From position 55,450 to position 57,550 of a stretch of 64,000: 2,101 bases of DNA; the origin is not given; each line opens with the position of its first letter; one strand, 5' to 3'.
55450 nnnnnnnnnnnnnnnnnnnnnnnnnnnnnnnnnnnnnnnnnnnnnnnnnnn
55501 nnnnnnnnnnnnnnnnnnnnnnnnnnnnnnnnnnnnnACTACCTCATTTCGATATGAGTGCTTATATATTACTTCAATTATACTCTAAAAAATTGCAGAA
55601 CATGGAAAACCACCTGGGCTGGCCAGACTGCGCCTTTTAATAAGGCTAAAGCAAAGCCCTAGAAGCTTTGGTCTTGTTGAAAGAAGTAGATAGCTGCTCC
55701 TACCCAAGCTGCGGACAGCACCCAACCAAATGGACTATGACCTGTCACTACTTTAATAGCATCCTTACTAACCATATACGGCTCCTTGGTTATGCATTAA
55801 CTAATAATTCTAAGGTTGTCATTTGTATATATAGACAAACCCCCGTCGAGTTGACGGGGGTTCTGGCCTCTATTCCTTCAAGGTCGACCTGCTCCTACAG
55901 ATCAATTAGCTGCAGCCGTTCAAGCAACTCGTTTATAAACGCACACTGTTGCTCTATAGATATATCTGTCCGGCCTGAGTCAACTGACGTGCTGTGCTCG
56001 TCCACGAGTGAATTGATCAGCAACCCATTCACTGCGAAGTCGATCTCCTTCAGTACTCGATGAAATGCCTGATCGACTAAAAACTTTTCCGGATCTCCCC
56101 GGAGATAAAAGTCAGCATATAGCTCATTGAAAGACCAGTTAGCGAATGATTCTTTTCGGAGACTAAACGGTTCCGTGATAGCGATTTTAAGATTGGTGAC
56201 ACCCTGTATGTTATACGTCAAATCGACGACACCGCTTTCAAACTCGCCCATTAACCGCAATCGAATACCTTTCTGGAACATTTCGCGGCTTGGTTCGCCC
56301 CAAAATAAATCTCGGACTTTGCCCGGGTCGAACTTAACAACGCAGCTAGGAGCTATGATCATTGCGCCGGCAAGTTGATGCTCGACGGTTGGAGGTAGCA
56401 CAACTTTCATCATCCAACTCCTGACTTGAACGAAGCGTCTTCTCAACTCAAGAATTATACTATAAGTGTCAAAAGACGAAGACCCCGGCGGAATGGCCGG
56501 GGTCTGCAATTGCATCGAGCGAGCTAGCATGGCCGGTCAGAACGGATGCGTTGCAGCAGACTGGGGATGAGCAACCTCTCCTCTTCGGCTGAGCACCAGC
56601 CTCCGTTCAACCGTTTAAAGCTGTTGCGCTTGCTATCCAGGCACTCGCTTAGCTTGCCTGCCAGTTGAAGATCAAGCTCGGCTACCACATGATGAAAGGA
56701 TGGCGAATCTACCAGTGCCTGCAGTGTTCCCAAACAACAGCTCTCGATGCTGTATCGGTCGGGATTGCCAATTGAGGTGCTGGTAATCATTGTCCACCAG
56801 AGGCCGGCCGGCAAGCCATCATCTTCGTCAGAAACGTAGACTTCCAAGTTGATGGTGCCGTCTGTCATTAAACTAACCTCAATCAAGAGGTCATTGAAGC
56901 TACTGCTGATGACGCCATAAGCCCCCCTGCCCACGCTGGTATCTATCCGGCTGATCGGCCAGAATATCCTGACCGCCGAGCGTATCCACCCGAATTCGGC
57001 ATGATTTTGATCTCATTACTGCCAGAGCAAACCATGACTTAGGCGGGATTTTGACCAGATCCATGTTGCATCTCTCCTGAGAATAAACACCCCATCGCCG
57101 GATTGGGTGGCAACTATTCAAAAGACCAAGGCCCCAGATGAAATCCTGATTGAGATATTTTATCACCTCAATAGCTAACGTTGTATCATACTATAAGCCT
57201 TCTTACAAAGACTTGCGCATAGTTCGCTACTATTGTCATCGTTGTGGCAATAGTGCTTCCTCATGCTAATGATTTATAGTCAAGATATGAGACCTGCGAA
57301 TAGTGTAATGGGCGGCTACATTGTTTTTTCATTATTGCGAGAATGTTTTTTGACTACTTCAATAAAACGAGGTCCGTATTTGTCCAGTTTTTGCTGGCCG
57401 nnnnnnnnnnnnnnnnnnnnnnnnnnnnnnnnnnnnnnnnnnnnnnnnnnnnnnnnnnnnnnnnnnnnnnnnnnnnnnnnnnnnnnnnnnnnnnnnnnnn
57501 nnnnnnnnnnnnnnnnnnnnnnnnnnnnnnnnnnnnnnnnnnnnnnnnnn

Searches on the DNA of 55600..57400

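Call 67: search_rna_families(source=window, start=55600, end=57400, threshold=evalue, max_evalue=1)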
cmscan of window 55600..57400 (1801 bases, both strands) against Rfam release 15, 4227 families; matches with E-value up to 1: 0.
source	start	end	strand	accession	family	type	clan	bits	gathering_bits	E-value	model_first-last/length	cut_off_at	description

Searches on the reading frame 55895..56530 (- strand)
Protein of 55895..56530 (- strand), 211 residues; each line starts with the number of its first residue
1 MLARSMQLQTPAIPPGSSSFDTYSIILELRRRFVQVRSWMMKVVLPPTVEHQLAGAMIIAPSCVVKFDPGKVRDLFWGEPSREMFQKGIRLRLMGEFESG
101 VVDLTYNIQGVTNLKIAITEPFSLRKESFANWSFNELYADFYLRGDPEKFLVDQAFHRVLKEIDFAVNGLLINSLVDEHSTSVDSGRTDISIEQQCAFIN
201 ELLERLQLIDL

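Call 5: search_protein_families(library=pfam, proteins=[window:55895-56530:-], max_evalue=0.1)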
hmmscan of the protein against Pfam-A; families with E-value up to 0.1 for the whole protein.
window:55895-56530:- (211 aa): 0 families

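Call 6: search_protein_families(library=padloc, proteins=[window:55895-56530:-], max_evalue=0.1)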
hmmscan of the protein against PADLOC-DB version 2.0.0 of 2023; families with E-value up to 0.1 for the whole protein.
window:55895-56530:- (211 aa): 0 families

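Call 7: find_homologous_proteins(query=window:55895-56530:-, max_evalue=0.001)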
Query window:55895-56530:- (211 aa): 1 proteins with E <= 0.001 among 123 candidates.
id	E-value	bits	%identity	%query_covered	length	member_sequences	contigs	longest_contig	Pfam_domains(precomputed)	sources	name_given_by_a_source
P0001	1.2e-107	376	100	81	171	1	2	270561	-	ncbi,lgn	-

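Call 8: find_encoding_contigs(protein=P0001, flank=10000, max_places=6)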
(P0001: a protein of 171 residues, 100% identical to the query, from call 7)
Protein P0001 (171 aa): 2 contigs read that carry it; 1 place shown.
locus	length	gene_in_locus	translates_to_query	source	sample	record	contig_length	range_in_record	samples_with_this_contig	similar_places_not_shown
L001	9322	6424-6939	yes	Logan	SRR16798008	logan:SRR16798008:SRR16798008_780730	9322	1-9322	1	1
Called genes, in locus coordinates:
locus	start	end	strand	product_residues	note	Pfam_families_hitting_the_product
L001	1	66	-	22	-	?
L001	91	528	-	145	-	-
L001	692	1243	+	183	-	-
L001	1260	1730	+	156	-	-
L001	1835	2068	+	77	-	-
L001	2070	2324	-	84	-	-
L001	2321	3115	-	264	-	PF00454:PI3_PI4_kinase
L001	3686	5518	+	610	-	PF00270:DEAD, PF04851:ResIII (faint), PF00271:Helicase_C, PF16124:RecQ_Zn_bind, PF09382:RQC, PF00570:HRDC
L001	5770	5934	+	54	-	-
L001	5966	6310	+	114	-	-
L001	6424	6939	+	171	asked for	-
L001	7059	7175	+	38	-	-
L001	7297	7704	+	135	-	PF08818:DUF1801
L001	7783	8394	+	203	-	-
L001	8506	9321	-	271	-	?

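Call 23: search_protein_representatives(protein=window:55895-56530:-)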
Query: 211 residues. Proteins with E-value up to 0.001 (for the whole library): 1; up to 1e-10: 1; up to 1e-30: 1. The best 1 are listed.
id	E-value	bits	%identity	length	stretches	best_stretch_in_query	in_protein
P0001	3.9e-108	376.1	100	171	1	41-211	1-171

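Call 36: predict_structure(protein=P0001)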
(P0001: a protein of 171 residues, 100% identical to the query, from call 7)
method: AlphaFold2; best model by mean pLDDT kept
length: 171 residues; sequences in the alignment: 1
mean_pLDDT: 31.2   pTM: 0.18
mean pLDDT of the five models: 31.2, 29.6, 29.5, 28.9, 27.2
residues with pLDDT >= 90: 0; 70-90: 0; 50-70: 0; < 50: 171
segments of 3 or more residues with pLDDT < 50: 1-171
pLDDT, mean of each block of 10 residues (from residue 1): 25 25 30 34 33 34 33 31 26 27 30 27 27 31 35 42 41 35
secondary structure, 60 per line:
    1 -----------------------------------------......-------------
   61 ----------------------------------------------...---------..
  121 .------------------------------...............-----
elements in order: H42-47 H152-166

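Call 37: find_related_loci(query=P0001, collection=viral_contigs, flank=5000)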
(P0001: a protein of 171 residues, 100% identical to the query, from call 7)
Query P0001 (171 aa) in viral_contigs; peptide patterns used: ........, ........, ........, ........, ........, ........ (x = any residue, [..] = any of these).
3 stretches matched a pattern, but none encodes a relative of the query by tblastn (E <= 1e-3).

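Call 38: find_related_loci(query=P0002, collection=viral_contigs, flank=5000)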
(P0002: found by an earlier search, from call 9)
Query P0002 (114 aa) in viral_contigs; peptide patterns used: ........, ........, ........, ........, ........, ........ (x = any residue, [..] = any of these).
11 stretches matched a pattern, but none encodes a relative of the query by tblastn (E <= 1e-3).

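Call 39: predict_structure(protein=P0002)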
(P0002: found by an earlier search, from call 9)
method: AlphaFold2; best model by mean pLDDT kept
length: 114 residues; sequences in the alignment: 1
mean_pLDDT: 44.0   pTM: 0.32
mean pLDDT of the five models: 44.0, 42.8, 39.2, 33.7, 30.4
residues with pLDDT >= 90: 0; 70-90: 0; 50-70: 31; < 50: 83
segments of 3 or more residues with pLDDT < 50: 1-69, 97-107
pLDDT, mean of each block of 10 residues (from residue 1): 33 41 34 38 46 40 41 55 54 50 48 51
secondary structure, 60 per line:
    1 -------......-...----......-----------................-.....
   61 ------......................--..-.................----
elements in order: E8-13 E22-27 H41-54 H56-60 H67-88 H94-110

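Call 40: search_protein_families(library=phrogs, proteins=[window:55895-56530:-], max_evalue=1)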
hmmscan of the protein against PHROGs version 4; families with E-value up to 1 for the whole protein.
window:55895-56530:- (211 aa): 1 family
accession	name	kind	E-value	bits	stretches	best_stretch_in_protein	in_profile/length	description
phrog_17012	-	unknown function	0.1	13.3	1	31-53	14-36/57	-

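Call 41: search_protein_families(library=ncbifam, proteins=[window:55895-56530:-], max_evalue=1)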
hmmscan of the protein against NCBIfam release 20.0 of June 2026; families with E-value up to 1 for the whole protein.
window:55895-56530:- (211 aa): 1 family
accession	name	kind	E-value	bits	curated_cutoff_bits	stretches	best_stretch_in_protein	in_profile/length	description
NF003317.0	PRK04326.1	equivalog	0.13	11.4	406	1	110-140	126-151/340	methionine synthase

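Call 44: search_dna_similar(query=window:55895-56530:-, collection=plasmids, mode=protein, max_evalue=0.1, max_rows=10)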
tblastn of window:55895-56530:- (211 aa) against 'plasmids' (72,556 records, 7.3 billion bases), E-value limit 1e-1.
No match.

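Call 46: search_dna_similar(query=window:55895-56530:-, collection=phages, mode=protein, max_evalue=0.1, max_rows=10)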
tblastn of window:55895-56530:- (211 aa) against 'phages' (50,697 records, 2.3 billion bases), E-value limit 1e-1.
No match.

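Call 48: find_related_loci(query=P0001, collection=metagenome_contigs, flank=6000)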
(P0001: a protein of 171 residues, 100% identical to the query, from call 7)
Query P0001 (171 aa) in metagenome_contigs; peptide patterns used: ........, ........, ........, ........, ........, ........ (x = any residue, [..] = any of these).
116 stretches matched a pattern, but none encodes a relative of the query by tblastn (E <= 1e-3).

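Call 49: find_related_loci(query=P0002, collection=metagenome_contigs, flank=6000)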
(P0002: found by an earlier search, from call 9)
Query P0002 (114 aa) in metagenome_contigs; peptide patterns used: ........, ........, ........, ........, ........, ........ (x = any residue, [..] = any of these).
570 stretches matched a pattern, but none encodes a relative of the query by tblastn (E <= 1e-3).

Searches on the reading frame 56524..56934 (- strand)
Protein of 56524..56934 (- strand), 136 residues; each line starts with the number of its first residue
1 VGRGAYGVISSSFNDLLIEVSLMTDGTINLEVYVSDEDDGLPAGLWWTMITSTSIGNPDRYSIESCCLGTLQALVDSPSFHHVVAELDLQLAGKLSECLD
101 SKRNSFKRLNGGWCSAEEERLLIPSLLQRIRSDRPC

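Call 5: search_protein_families(library=pfam, proteins=[window:56524-56934:-], max_evalue=0.1)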
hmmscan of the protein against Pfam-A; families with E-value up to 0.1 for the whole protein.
window:56524-56934:- (136 aa): 0 families

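Call 6: search_protein_families(library=padloc, proteins=[window:56524-56934:-], max_evalue=0.1)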
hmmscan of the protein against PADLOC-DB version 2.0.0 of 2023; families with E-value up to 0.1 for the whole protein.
window:56524-56934:- (136 aa): 0 families

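Call 9: list_cluster_members(proteins=[P0001, window:56524-56868:-, window:56524-56934:-, window:56900-57064:-, window:57316-59148:-])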
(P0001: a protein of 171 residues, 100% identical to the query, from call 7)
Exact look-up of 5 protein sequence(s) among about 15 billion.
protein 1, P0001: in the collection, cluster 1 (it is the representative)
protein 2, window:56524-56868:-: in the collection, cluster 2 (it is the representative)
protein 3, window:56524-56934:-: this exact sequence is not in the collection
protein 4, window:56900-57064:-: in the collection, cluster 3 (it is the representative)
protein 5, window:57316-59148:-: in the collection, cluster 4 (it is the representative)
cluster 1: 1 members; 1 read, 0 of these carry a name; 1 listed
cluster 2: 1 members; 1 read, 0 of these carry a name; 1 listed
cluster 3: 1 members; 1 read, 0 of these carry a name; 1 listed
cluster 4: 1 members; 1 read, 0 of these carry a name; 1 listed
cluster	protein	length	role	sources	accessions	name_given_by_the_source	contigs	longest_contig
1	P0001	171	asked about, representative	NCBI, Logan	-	-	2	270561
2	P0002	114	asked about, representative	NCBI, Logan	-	-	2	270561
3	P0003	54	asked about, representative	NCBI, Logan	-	-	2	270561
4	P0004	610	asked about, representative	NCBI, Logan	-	-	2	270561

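Call 11: find_homologous_proteins(query=window:56524-56868:-, max_evalue=0.01)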
Query window:56524-56868:- (114 aa): 1 proteins with E <= 0.01 among 4 candidates.
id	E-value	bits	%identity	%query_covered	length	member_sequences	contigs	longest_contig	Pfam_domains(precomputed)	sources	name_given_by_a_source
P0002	1.1e-71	256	100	100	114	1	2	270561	-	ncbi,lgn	-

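Call 40: search_protein_families(library=phrogs, proteins=[window:56524-56934:-], max_evalue=1)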
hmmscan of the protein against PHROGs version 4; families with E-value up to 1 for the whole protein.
window:56524-56934:- (136 aa): 3 families
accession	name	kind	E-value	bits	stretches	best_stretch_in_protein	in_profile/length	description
phrog_9056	-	unknown function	0.13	13.1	0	83-113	6-40/64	-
phrog_7872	-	unknown function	0.15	12.4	1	17-59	139-180/254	-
phrog_12431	-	unknown function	0.35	11.9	1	74-123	40-91/157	-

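Call 41: search_protein_families(library=ncbifam, proteins=[window:56524-56934:-], max_evalue=1)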
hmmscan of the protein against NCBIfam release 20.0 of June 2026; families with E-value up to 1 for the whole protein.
window:56524-56934:- (136 aa): 0 families

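Call 45: search_dna_similar(query=window:56524-56934:-, collection=plasmids, mode=protein, max_evalue=0.1, max_rows=10)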
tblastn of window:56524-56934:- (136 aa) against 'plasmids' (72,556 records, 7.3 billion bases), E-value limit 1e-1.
No match.

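Call 47: search_dna_similar(query=window:56524-56934:-, collection=phages, mode=protein, max_evalue=0.1, max_rows=10)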
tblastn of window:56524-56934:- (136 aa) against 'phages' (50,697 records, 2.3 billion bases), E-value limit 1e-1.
No match.
